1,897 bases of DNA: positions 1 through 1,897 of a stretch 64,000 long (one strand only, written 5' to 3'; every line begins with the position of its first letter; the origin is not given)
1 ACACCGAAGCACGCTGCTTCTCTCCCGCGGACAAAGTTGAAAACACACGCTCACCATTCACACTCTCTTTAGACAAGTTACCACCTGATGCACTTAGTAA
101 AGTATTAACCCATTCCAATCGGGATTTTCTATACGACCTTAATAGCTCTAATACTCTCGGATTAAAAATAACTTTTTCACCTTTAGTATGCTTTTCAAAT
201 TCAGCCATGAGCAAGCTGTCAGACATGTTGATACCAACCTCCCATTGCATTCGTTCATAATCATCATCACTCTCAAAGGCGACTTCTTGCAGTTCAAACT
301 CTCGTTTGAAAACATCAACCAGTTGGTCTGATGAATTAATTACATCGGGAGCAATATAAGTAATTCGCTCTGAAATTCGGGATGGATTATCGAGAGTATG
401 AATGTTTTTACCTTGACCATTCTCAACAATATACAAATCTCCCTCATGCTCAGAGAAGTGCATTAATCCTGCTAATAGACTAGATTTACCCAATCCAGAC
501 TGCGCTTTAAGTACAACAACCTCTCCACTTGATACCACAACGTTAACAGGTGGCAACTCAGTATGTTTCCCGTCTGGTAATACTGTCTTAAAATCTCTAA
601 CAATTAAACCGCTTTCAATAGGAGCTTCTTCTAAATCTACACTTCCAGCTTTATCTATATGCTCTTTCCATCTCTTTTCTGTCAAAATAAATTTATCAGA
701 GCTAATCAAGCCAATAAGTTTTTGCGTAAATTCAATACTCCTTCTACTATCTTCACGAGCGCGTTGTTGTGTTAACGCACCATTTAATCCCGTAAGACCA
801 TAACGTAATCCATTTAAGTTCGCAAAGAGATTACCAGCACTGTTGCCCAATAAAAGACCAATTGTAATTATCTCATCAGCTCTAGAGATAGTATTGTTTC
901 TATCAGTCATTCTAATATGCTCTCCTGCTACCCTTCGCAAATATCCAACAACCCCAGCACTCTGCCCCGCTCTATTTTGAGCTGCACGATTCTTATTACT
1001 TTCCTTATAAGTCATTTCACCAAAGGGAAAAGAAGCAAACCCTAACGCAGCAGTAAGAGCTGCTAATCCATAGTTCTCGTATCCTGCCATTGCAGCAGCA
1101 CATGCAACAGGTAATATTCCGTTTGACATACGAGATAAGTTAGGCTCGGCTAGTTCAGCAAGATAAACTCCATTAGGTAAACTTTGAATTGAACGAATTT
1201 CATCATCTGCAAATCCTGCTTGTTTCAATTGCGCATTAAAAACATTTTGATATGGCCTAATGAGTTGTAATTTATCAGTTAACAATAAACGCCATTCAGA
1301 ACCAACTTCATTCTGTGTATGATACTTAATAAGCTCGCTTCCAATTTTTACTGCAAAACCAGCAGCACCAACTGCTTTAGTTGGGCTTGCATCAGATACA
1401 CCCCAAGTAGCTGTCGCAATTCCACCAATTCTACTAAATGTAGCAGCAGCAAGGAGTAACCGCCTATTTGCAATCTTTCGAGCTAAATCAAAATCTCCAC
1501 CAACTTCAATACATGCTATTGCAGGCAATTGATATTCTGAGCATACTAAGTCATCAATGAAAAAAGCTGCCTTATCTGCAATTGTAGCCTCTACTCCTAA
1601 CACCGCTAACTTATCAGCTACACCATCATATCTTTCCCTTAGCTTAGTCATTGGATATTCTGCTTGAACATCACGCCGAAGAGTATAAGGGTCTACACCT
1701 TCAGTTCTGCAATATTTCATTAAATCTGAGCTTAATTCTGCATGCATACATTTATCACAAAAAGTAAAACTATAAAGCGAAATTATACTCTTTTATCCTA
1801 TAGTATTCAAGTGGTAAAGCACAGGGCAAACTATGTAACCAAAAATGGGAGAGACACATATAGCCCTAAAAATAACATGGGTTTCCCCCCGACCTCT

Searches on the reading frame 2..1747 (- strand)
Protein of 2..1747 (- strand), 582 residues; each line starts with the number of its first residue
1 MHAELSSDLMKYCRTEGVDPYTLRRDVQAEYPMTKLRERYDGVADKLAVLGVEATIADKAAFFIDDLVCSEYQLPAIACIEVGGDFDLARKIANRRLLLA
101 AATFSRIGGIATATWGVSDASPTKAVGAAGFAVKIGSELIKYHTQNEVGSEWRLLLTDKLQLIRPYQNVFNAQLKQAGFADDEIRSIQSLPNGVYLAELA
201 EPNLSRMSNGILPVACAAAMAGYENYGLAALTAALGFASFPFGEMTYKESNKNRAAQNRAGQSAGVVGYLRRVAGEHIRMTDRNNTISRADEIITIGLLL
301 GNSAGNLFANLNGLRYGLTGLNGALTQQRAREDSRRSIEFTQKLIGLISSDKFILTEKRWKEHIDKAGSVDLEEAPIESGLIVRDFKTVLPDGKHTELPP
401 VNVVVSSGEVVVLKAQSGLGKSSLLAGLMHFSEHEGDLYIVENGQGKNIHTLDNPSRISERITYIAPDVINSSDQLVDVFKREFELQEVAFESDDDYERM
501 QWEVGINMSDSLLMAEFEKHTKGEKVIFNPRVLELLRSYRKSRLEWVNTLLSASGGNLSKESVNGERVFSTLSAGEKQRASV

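Call 45: search_protein_families(library=pfam, proteins=[window:2-1747:-], max_evalue=0.001)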
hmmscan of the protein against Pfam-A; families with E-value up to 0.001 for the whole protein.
window:2-1747:- (582 aa): 1 family
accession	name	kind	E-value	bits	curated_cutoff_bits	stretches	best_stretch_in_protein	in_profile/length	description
PF00005.33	ABC_tran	-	9.1e-06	26.8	25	1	400-581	3-118/137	ABC transporter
